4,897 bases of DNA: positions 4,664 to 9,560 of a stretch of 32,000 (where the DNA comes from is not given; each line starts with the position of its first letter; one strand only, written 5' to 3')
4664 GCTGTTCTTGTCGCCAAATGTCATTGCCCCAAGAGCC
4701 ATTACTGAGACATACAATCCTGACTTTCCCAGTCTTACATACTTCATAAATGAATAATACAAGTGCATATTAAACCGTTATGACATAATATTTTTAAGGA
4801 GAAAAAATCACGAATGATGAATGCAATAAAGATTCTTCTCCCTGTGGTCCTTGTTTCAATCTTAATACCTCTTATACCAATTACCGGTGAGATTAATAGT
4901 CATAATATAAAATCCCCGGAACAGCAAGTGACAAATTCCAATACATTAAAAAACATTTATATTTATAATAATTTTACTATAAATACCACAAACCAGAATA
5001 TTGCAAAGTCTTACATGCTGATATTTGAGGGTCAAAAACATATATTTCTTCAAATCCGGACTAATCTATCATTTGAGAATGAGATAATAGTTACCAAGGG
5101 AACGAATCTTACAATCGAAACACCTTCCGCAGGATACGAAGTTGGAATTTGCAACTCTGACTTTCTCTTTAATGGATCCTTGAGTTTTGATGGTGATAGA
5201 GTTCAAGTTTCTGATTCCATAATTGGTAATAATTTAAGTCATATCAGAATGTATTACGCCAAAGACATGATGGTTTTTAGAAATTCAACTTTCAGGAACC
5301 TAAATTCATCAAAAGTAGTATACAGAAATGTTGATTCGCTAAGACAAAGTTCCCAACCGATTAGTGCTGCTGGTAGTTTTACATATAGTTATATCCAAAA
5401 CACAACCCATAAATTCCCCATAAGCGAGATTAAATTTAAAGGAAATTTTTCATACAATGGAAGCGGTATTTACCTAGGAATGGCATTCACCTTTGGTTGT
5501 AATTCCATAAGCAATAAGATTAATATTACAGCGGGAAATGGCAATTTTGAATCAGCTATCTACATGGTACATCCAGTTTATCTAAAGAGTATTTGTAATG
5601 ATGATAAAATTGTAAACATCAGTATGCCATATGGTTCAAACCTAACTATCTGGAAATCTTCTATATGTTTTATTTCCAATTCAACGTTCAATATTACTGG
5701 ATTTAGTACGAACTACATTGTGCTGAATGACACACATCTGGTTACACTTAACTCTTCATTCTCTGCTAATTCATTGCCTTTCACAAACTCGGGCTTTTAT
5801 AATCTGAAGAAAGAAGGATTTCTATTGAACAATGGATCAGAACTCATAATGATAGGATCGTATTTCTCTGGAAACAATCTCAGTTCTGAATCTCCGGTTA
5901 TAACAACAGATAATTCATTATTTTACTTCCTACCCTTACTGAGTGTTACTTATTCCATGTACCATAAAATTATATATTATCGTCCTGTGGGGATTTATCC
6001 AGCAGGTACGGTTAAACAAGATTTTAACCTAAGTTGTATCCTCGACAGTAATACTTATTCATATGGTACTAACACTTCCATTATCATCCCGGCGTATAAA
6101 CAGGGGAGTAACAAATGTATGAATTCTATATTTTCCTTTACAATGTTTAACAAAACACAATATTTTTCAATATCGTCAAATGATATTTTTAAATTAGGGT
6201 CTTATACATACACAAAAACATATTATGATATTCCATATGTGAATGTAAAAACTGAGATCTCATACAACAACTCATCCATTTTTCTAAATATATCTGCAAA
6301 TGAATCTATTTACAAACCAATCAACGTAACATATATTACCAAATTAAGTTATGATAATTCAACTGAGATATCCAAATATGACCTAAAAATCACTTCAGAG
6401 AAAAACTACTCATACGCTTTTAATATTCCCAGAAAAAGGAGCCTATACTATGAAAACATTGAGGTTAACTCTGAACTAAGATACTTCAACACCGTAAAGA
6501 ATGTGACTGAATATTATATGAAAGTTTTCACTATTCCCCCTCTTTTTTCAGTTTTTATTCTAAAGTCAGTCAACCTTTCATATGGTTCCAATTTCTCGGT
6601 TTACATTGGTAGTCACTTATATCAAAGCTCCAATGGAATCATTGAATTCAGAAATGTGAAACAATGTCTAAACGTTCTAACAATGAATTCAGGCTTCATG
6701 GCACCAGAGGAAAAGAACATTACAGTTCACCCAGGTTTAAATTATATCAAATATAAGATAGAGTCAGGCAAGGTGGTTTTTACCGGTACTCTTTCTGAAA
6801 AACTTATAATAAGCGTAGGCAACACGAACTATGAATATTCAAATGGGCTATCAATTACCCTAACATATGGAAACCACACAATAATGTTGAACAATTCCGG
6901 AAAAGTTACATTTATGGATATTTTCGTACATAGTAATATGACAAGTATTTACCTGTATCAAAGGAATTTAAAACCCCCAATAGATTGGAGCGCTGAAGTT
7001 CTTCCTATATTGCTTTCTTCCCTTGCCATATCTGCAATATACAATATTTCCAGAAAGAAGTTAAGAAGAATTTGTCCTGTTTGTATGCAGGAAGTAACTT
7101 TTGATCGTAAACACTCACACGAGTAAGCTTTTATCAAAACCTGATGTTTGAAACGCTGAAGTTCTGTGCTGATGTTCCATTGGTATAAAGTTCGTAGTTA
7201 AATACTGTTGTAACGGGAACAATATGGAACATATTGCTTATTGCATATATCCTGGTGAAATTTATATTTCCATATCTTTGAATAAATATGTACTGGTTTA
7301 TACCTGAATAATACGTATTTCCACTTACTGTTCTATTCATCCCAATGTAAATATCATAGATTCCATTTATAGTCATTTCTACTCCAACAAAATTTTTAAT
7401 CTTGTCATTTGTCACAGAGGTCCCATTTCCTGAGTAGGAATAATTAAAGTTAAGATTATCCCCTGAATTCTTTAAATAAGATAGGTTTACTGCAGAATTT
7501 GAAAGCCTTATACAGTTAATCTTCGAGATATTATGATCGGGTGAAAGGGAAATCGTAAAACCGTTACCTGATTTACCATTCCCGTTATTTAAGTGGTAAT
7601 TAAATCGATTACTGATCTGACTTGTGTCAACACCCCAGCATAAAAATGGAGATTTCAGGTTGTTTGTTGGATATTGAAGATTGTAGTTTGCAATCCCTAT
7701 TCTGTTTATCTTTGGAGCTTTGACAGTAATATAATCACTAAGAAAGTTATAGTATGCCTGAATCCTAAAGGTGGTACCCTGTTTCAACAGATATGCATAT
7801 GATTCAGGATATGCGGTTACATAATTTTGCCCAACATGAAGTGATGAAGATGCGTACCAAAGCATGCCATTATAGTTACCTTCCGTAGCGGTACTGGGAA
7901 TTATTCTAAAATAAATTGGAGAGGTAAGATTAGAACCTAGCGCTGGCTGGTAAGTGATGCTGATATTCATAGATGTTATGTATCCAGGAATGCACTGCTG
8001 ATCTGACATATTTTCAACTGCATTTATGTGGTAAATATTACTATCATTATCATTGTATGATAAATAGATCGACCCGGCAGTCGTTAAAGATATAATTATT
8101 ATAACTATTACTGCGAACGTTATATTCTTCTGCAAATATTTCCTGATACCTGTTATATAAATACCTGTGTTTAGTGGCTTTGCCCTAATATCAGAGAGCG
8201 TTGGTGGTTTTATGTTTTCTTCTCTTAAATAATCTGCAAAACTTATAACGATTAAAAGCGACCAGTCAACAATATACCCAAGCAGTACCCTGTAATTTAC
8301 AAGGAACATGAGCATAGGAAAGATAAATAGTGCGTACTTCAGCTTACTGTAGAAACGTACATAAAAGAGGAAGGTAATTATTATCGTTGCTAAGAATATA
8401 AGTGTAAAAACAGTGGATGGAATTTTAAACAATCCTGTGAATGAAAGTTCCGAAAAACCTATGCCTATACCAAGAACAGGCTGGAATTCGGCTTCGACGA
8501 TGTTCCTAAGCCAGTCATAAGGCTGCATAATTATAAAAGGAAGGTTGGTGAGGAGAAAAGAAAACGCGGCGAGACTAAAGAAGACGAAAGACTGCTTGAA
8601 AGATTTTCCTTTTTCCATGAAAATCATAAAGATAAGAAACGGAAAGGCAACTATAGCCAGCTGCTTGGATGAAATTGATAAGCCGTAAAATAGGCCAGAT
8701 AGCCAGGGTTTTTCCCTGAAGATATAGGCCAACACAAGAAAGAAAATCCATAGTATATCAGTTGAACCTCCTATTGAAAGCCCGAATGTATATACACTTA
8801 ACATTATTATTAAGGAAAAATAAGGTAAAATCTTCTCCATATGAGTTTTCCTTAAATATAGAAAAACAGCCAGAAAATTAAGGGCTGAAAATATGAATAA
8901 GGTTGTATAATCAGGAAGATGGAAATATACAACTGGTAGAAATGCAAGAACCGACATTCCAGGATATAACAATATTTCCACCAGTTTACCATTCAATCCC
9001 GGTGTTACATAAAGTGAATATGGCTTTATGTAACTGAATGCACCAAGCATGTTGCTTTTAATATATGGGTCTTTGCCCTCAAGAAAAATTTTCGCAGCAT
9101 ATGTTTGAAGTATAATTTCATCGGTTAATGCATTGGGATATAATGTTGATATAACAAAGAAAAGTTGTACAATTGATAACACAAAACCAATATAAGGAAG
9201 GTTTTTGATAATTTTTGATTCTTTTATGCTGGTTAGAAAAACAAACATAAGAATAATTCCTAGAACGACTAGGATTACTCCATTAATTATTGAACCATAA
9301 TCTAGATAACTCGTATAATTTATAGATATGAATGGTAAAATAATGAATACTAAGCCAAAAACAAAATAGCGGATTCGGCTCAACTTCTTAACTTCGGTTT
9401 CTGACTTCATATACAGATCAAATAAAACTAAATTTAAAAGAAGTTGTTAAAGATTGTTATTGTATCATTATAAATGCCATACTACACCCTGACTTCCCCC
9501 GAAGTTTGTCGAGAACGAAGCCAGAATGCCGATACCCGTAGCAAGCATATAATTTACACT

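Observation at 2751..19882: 17-kb surface-glycan island built on two polyprenol-phosphate-sugar synthases and three GT-C-like membrane enzymes, with no AglB or flippase in view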

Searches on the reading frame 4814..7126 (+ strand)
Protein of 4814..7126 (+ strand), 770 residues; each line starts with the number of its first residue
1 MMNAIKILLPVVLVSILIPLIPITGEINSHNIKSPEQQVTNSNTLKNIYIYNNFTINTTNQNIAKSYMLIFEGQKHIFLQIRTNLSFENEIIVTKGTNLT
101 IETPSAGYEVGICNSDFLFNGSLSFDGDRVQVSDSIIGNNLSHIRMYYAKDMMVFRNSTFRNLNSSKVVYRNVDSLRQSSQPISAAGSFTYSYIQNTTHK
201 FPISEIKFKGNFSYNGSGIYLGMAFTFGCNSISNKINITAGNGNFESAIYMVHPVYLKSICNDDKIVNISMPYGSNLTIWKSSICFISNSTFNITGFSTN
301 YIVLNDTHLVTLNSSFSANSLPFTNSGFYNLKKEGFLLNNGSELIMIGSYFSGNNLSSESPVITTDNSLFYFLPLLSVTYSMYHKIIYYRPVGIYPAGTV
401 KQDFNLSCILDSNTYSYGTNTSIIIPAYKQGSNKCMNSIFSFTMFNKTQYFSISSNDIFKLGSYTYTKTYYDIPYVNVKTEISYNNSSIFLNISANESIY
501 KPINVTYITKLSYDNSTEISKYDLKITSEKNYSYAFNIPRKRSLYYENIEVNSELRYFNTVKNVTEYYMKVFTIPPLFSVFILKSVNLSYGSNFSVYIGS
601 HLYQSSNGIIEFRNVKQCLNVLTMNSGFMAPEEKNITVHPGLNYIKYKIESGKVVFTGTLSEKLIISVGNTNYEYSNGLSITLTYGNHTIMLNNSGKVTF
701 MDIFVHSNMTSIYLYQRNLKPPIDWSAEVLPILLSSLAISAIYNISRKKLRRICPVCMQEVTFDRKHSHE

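Call 3: search_protein_families(library=pfam, proteins=[window:4814-7126:+], max_evalue=0.01)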
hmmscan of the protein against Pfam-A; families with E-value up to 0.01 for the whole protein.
window:4814-7126:+ (770 aa): 0 families

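Call 16: search_protein_families(library=ncbifam, proteins=[window:4814-7126:+], max_evalue=0.01)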
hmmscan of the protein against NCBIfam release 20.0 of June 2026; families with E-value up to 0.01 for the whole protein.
window:4814-7126:+ (770 aa): 0 families

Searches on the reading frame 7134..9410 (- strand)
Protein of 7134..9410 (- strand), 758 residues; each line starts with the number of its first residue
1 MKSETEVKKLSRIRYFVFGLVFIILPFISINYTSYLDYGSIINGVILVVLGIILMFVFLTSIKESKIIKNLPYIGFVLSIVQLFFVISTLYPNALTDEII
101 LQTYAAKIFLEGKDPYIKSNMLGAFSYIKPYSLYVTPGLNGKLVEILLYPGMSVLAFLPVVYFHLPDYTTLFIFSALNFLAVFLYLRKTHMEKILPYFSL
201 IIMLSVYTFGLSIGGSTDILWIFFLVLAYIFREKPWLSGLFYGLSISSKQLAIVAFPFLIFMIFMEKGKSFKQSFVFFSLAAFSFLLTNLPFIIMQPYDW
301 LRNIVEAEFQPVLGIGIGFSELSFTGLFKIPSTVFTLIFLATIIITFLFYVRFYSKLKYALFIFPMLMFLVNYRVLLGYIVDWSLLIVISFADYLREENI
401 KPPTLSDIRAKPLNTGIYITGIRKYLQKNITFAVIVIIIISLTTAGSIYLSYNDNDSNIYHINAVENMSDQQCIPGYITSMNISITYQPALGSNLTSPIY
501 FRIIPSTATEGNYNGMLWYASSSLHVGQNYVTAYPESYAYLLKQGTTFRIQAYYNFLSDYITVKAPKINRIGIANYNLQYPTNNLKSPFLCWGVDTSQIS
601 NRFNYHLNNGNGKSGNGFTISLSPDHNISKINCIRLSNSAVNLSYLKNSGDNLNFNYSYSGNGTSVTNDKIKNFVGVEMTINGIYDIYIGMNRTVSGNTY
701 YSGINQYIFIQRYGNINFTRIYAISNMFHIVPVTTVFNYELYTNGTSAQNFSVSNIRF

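Call 3: search_protein_families(library=pfam, proteins=[window:7134-9410:-], max_evalue=0.01)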
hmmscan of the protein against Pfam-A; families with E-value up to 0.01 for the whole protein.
window:7134-9410:- (758 aa): 1 family
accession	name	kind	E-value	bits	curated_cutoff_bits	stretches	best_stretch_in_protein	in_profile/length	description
PF09594.16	GT87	-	9.1e-06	26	25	1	148-370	2-230/237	Glycosyltransferase family 87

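Call 16: search_protein_families(library=ncbifam, proteins=[window:7134-9410:-], max_evalue=0.01)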
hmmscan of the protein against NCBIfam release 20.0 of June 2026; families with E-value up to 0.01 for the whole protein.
window:7134-9410:- (758 aa): 0 families

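Call 56: search_solved_structures(query=window:7134-9410:-, max_evalue=10)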
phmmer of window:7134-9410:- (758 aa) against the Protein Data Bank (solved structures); distinct sequences matched with E-value up to 10: 0.
